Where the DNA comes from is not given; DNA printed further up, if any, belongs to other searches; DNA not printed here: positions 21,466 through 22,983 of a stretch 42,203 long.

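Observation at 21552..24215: Self-contained three-gene cassette wedged into the conserved rplQ | ecfA junction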

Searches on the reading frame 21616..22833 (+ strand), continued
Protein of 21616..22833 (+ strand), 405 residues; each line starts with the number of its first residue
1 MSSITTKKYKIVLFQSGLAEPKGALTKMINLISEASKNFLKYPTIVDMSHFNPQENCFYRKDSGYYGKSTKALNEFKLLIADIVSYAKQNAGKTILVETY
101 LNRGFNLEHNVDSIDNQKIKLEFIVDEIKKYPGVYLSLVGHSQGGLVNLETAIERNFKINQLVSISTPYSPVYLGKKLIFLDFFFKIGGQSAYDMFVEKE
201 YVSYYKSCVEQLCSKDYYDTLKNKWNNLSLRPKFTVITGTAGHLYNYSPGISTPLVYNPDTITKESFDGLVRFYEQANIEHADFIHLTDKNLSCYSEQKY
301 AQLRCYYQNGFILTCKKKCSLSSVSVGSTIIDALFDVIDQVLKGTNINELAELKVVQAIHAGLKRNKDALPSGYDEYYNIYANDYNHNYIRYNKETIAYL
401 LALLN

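Call 48: search_protein_families(library=pfam, proteins=[L004:9917-10753:+, L004:10756-11592:+, L004:8651-9076:+, L004:9281-9577:+, L006:7224-7739:+, L006:3443-4462:+, L004:5346-5813:+, L012:6204-7007:+], max_evalue=0.1)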
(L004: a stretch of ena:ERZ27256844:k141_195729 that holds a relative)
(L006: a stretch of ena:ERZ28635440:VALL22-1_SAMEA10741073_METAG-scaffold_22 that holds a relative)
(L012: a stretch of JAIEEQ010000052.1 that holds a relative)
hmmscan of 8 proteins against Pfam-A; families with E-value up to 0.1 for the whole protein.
L004:9917-10753:+ (279 aa): 4 families
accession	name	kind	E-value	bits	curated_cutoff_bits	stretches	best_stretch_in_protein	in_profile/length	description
PF01909.29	NTP_transf_2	-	2.5e-09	37.8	21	1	203-259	8-72/93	Nucleotidyltransferase domain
PF22600.2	MTPAP-like_central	-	1.5e-05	25.6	27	1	185-243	18-73/139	Poly(A) RNA polymerase, mitochondrial-like, central palm domain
PF18765.7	Polbeta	-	2.9e-05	24.6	26.9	1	201-259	5-67/93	Polymerase beta, Nucleotidyltransferase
PF22014.2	DUF6932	-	0.019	15.8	27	1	173-245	24-86/142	Family of unknown function (DUF6932)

L004:10756-11592:+ (279 aa): 5 families
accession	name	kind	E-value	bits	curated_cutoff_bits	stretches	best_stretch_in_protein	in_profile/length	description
PF01909.29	NTP_transf_2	-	2.3e-11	44.4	21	1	192-263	5-77/93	Nucleotidyltransferase domain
PF18765.7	Polbeta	-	3.9e-09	37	26.9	1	195-263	7-72/93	Polymerase beta, Nucleotidyltransferase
PF12633.13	Adenyl_cycl_N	-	0.00053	20.5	27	1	169-245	60-136/199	Adenylate cyclase NT domain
PF22600.2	MTPAP-like_central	-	0.0026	18.3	27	1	202-236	40-76/139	Poly(A) RNA polymerase, mitochondrial-like, central palm domain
PF22014.2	DUF6932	-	0.097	13.5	27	0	184-237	34-88/142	Family of unknown function (DUF6932)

L004:8651-9076:+ (142 aa): 0 families

L004:9281-9577:+ (99 aa): 3 families
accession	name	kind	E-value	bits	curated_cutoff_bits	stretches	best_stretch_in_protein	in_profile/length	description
PF02524.19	KID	-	0.027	14.9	20.8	1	55-64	2-11/11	KID repeat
PF10779.14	XhlA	-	0.03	14.9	34.7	1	51-93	2-44/67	Haemolysin XhlA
PF08339.15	RTX_C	-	0.036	14.7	30.2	1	23-96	36-110/132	RTX C-terminal domain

L006:7224-7739:+ (172 aa): 1 family
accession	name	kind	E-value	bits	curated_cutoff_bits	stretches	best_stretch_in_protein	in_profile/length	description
PF13930.12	Endonuclea_NS_2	-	8.3e-09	36.2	27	1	62-99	51-88/132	DNA/RNA non-specific endonuclease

L006:3443-4462:+ (340 aa): 2 families
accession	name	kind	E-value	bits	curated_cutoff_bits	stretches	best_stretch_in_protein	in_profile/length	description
PF06011.17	TRP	-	0.02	14.2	28.5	0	10-54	230-275/426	Transient receptor potential (TRP) ion channel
PF17313.7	DUF5359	-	0.086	13.2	25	1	282-307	11-36/56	Family of unknown function (DUF5359)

L004:5346-5813:+ (156 aa): 17 families
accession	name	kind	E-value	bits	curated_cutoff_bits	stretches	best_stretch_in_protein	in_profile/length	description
PF08281.18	Sigma70_r4_2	-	5.7e-09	35.9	25.7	1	98-144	3-49/54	Sigma-70, region 4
PF04545.22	Sigma70_r4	-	1.9e-08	34.1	24.1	1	102-150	1-49/50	Sigma-70, region 4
PF04297.20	UPF0122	-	2.5e-05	24.9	22.7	1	105-155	17-67/101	Putative helix-turn-helix protein, YlxM / p13 like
PF16509.11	KORA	-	0.00011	22.8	26.7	1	99-149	9-58/84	TrfB plasmid transcriptional repressor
PF13518.12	HTH_28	-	0.00027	21.4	25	1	111-144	3-35/52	Helix-turn-helix domain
PF02796.21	HTH_7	-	0.00038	20.9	23.8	1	104-136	4-36/45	Helix-turn-helix domain of resolvase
PF12802.13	MarR_2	-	0.0013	19.2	27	1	121-145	18-44/61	MarR family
PF13384.12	HTH_23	-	0.0042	17.3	24.6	1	116-144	12-40/50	Homeodomain-like domain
PF22016.2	DUF6933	-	0.0055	17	27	1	14-100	58-141/157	Domain of unknown function (DUF6933)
PF07638.17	Sigma70_ECF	-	0.0073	16.7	21.1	1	75-148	108-178/185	ECF sigma factor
PF08279.18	HTH_11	-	0.015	15.6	25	1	109-149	1-43/55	HTH domain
PF00196.25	GerE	-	0.02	15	23.5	1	105-147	2-43/57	Bacterial regulatory proteins, luxR family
PF13613.12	HTH_Tnp_4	-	0.021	14.8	27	1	104-153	1-51/53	Helix-turn-helix of DDE superfamily endonuclease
PF13542.12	HTH_Tnp_ISL3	-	0.028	14.3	27.4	1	120-146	26-51/51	Helix-turn-helix domain of transposase family ISL3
PF03333.19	PapB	-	0.035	14.6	29.4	0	120-149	52-81/91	Adhesin biosynthesis transcription regulatory protein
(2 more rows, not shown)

L012:6204-7007:+ (268 aa): 8 families
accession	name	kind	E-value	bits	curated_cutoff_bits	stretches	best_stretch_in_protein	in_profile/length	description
PF01381.28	HTH_3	-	0.00017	22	23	1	237-261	10-34/55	Helix-turn-helix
PF03374.19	ANT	-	0.018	15.8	25.3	1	216-260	3-47/108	Phage antirepressor protein KilAC domain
PF04545.22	Sigma70_r4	-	0.023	14.6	24.1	1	237-263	21-47/50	Sigma-70, region 4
PF08280.17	HTH_Mga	-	0.027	14.9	23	1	221-267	5-50/59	M protein trans-acting positive regulator (MGA) HTH domain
PF00126.33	HTH_1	-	0.047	14.1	26.6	1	238-263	15-40/60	Bacterial regulatory helix-turn-helix protein, lysR family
PF11073.13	NSs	-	0.054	13.1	22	1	6-70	177-241/253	Rift valley fever virus non structural protein (NSs) like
PF23875.1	DUF7229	-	0.072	13.7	27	0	235-259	9-33/90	Domain of unknown function (DUF7229)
PF13412.12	HTH_24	-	0.083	12.9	21.9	0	236-259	17-40/48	Winged helix-turn-helix DNA-binding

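Call 54: search_protein_families(library=pfam, alignment_id=A1, max_evalue=0.01)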
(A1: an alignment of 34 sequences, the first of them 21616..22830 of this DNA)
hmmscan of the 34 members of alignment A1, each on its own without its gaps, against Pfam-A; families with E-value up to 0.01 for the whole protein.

A. member 1, window:21616-22830:+ (405 aa): 2 families
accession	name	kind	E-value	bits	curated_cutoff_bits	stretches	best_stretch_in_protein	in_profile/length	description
PF07819.20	PGAP1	-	0.0019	18.4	24.3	1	136-170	93-130/233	PGAP1-like alpha/beta domain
PF06028.17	DUF915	-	0.0047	16.8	22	1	105-172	72-146/255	Alpha/beta hydrolase of unknown function (DUF915)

B. families by the number of members that match (of 34 scanned): 20 families
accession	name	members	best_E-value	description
PF07819.20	PGAP1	34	9.1e-08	PGAP1-like alpha/beta domain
PF02089.21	Palm_thioest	31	1.2e-07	Palmitoyl protein thioesterase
PF00561.26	Abhydrolase_1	31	2.7e-07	alpha/beta hydrolase fold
PF12146.15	Hydrolase_4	29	8.6e-08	Serine aminopeptidase, S33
PF02230.22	Abhydrolase_2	24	3.1e-06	Phospholipase/Carboxylesterase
PF05057.20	DUF676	16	1.6e-05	Putative serine esterase (DUF676)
PF24322.2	Tle3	9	9.7e-05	T6SS Tle3 phospholipase effector domain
PF10230.15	LIDHydrolase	9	0.00035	Lipid-droplet associated hydrolase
PF12697.13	Abhydrolase_6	8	7.2e-05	Alpha/beta hydrolase family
PF00756.26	Esterase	8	0.00053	Putative esterase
PF06028.17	DUF915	7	0.00016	Alpha/beta hydrolase of unknown function (DUF915)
PF11187.14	Mbeg1-like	3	0.0016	Mbeg1-like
PF05448.18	AXE1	2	0.0004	Acetyl xylan esterase (AXE1)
PF06259.18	Abhydrolase_8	1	0.00027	Alpha/beta hydrolase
PF07859.19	Abhydrolase_3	1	0.001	alpha/beta hydrolase fold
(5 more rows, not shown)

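Call 59: find_encoding_contigs(protein=P0070, flank=6000, max_places=3)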
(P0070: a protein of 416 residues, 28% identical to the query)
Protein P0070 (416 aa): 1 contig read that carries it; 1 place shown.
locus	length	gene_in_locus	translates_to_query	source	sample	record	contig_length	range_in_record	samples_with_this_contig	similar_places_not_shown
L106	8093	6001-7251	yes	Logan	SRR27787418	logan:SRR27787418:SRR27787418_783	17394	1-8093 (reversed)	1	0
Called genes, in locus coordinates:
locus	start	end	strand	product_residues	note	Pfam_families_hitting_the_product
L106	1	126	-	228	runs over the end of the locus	-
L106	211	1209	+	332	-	PF02504:FA_synthesis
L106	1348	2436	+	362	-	PF14607:GxDLY, PF00657:Lipase_GDSL (weak), PF13472:Lipase_GDSL_2, PF14606:Lipase_GDSL_3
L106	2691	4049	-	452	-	PF01637:ATPase_2, PF13191:AAA_16 (faint), PF13173:AAA_14, PF03008:DUF234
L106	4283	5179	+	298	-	PF02661:Fic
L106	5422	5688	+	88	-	-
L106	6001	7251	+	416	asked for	PF00561:Abhydrolase_1 (weak), PF07819:PGAP1 (weak)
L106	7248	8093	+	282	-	?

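Call 63: search_dna_similar(query=window:21616-22830:+, collection=phages, mode=protein, max_evalue=0.001, max_rows=15)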
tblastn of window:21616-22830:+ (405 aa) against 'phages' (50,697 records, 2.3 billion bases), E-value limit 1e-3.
No match.

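Call 64: search_dna_similar(query=window:21616-22830:+, collection=plasmids, mode=protein, max_evalue=0.001, max_rows=15)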
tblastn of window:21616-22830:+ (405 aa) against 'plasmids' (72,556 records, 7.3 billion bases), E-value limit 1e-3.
No match.

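Call 65: search_protein_families(library=padloc, proteins=[L001:362-3538:+, L001:3555-4667:+, L001:4654-5943:+, L004:1795-3591:-, L004:3587-4039:-, L004:4035-5018:-, L106:2694-4049:-, L106:4283-5176:+, L010:8888-9838:+], max_evalue=0.001)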
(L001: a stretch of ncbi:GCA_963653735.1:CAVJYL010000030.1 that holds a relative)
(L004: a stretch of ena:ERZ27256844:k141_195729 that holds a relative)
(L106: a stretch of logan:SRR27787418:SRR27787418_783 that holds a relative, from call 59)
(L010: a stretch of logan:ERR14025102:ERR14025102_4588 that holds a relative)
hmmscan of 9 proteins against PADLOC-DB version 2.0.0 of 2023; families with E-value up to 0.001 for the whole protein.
L001:362-3538:+ (1059 aa): 15 families
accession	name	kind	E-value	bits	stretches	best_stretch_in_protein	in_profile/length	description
PDLC02621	DrmD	-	8.1e-17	58.7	1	717-837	537-657/1040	DrmD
PDLC02500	BrxHI|BrxHII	-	5.4e-11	39.8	1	682-846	467-618/933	BrxHI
PDLC02632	DrmD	-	8.1e-11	39.1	1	715-820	536-644/662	DrmD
PDLC02193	PLD_Helicase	-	8.8e-11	38.7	1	733-825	732-822/905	-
PDLC02633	DrmD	-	1.1e-10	38.2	1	717-817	542-645/839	DrmD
PDLC02634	DrmD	-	1.1e-10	38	1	743-835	527-617/900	DrmD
PDLC00659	HmaA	-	1.2e-09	34.6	1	727-817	538-626/1176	SNF2 helicase / DEAD-box helicase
PDLC02572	DrmA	-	1.6e-09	34.3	1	717-815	535-636/1043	DrmA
PDLC02624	DrmD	-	9.3e-08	29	1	716-816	378-481/652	DrmD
PDLC00632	ZorD1|ZorD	-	1.5e-06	24.5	0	756-848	997-1090/1101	"SWI2/SNF2 helicase, Mrr-like nuclease"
PDLC02629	DrmD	-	2.2e-06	24.4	1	722-816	4-101/508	DrmD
PDLC02843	DpdE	-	2.8e-06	23.5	1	698-943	570-804/1091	DpdE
PDLC02853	DpdE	-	0.00015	17.9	1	755-824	554-623/985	DpdE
PDLC02625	DrmD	-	0.00029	17.5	0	718-804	284-373/792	DrmD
PDLC01770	Cas3g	-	0.00041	17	1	688-860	245-394/733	-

L001:3555-4667:+ (371 aa): 2 families
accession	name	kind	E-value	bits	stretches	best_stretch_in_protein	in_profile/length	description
PDLC03838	DolB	-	4.8e-05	20.8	0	38-65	166-194/375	-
PDLC04140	mad8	-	0.00053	17.6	1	29-212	19-148/314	mads_8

L001:4654-5943:+ (430 aa): 0 families

L004:1795-3591:- (599 aa): 7 families
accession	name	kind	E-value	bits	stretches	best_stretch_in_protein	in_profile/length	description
PDLC03867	LmuB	-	7.9e-182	603.9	1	1-598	1-604/605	-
PDLC03863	LmuB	-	1.4e-97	325.9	1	2-594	2-607/610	-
PDLC03859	LmuB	-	3.2e-32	110.5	1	3-567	2-588/611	-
PDLC03862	LmuB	-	4e-28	96.2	1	3-597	6-641/643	-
PDLC04135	mad3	-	3.6e-05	21.5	0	3-405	4-231/374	mads_3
PDLC02980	AriA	-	0.00022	19.3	1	27-128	1-126/304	-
PDLC02979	AriA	-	0.0006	17.7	0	19-408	17-281/373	-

L004:3587-4039:- (151 aa): 3 families
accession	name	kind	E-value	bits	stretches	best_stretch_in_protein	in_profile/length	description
PDLC03875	LmuC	-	3.2e-46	154.9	1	1-147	1-148/149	-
PDLC03871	LmuC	-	2.9e-25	87.1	1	3-144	9-150/156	-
PDLC03869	LmuC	-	1.6e-11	42.2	1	61-143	84-166/168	-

L004:4035-5018:- (328 aa): 3 families
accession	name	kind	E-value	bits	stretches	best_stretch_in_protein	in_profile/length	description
PDLC03857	LmuA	-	1e-70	237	1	1-326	1-326/327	-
PDLC03852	LmuA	-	1.3e-33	115.4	1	186-324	203-334/336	-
PDLC03851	LmuA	-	8.3e-05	20.6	1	221-323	223-324/343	-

L106:2694-4049:- (452 aa): 4 families
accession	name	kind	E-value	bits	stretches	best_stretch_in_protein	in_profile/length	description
PDLC04984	PDC-S27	-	4e-51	172.3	1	2-419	4-437/474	-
PDLC04985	PDC-S27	-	1.3e-20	71.8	1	2-411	6-430/484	-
PDLC04789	PDC-S01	-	1.8e-09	35.1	0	18-58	14-56/375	-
PDLC04791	PDC-S01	-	1e-07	29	1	7-147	5-129/395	-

L106:4283-5176:+ (298 aa): 9 families
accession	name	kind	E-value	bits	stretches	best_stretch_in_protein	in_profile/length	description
PDLC04836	PDC-S04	-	1.7e-101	336.5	1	59-296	3-240/244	-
PDLC04837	PDC-S04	-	1.1e-54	183.2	1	69-282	13-222/234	-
PDLC04840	PDC-S04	-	7.2e-34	115.5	1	80-272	10-203/227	-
PDLC03963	SoFic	-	2.2e-24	84.5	1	86-242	61-211/361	-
PDLC04839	PDC-S04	-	1.8e-10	38.9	1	142-263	56-181/205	-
PDLC04842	PDC-S04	-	4.3e-05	21.3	1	196-237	83-124/202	-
PDLC04841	PDC-S04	-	6e-05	20.8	1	193-237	178-222/292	-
PDLC04838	PDC-S04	-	6.2e-05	20.9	1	203-245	115-162/209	-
PDLC04966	PDC-S24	-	0.00016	18.7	1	188-238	279-331/497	-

L010:8888-9838:+ (317 aa): 0 families

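Call 66: search_protein_families(library=phrogs, proteins=[window:21616-22830:+, L010:6001-7257:+, L010:7325-7777:+, L010:7818-8615:+], max_evalue=0.01)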
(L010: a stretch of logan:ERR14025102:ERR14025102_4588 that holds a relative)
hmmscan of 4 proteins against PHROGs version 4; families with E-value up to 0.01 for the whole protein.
window:21616-22830:+ (405 aa): 0 families

L010:6001-7257:+ (419 aa): 1 family
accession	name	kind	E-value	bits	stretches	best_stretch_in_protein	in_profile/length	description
phrog_789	-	other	0.00086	19.1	1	123-178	403-454/637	esterase/lipase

L010:7325-7777:+ (151 aa): 0 families

L010:7818-8615:+ (266 aa): 0 families

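Call 80: find_encoding_contigs(protein=P0062, flank=6000, max_places=4)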
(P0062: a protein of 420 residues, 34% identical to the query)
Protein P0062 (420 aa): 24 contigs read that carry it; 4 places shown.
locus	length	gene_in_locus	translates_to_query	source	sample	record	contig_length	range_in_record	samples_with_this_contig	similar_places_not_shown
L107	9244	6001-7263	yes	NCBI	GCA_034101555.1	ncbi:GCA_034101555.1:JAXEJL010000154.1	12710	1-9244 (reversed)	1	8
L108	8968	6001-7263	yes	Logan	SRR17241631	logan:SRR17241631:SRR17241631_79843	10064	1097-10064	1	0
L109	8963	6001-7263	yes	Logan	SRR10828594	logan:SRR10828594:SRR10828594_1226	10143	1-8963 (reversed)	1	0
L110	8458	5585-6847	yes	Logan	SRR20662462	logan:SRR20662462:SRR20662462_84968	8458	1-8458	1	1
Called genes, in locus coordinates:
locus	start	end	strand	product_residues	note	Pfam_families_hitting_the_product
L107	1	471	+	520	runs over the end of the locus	PF13396:PLDc_N, PF13091:PLDc_2, PF00614:PLDc (weak), PF13091:PLDc_2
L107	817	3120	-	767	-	PF13166:AAA_13, PF13304:AAA_21 (weak)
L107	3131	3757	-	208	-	-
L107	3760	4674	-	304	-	-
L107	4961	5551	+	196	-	PF08281:Sigma70_r4_2 (weak)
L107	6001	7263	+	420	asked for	-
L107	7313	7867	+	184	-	-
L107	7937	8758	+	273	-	PF22600:MTPAP-like_central (weak), PF01909:NTP_transf_2, PF18765:Polbeta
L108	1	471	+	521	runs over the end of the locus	?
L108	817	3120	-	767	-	PF13166:AAA_13, PF13304:AAA_21 (weak)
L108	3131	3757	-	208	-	-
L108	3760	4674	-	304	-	-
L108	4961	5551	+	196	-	PF08281:Sigma70_r4_2 (weak)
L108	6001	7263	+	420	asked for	-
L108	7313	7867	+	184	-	-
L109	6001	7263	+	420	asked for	-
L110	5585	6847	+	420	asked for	-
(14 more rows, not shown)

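Call 81: find_encoding_contigs(protein=P0016, flank=6000, max_places=3)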
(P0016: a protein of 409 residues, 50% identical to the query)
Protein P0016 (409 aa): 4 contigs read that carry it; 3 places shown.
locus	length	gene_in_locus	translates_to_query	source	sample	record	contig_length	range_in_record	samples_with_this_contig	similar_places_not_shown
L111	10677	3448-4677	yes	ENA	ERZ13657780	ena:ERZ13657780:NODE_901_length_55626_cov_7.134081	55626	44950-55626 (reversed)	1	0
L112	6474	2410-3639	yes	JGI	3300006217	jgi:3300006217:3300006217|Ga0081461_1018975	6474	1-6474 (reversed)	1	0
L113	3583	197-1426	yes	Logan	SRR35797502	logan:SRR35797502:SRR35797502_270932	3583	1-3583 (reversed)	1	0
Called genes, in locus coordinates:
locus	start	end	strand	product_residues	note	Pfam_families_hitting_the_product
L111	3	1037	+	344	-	?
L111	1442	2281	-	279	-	PF02739:5_3_exonuc_N, PF01367:5_3_exonuc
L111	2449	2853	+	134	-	PF00293:NUDIX, PF14815:NUDIX_4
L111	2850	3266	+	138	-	PF08973:TM1506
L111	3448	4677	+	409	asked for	PF05057:DUF676 (weak)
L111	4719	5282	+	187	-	-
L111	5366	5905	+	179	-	-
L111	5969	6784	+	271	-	PF18765:Polbeta (weak), PF01909:NTP_transf_2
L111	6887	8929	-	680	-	PF00009:GTP_EFTU, PF03144:GTP_EFTU_D2, PF22042:EF-G_D2, PF14492:EFG_III, PF03764:EFG_IV, PF00679:EFG_C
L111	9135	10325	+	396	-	PF00817:IMS, PF21999:IMS_HHH_1 (weak), PF11799:IMS_C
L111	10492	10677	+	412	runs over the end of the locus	PF03629:SASA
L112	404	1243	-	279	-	PF02739:5_3_exonuc_N, PF01367:5_3_exonuc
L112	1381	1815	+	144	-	PF00293:NUDIX, PF14815:NUDIX_4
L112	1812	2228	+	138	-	PF08973:TM1506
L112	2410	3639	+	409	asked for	PF05057:DUF676 (weak)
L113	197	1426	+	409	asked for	PF05057:DUF676 (weak)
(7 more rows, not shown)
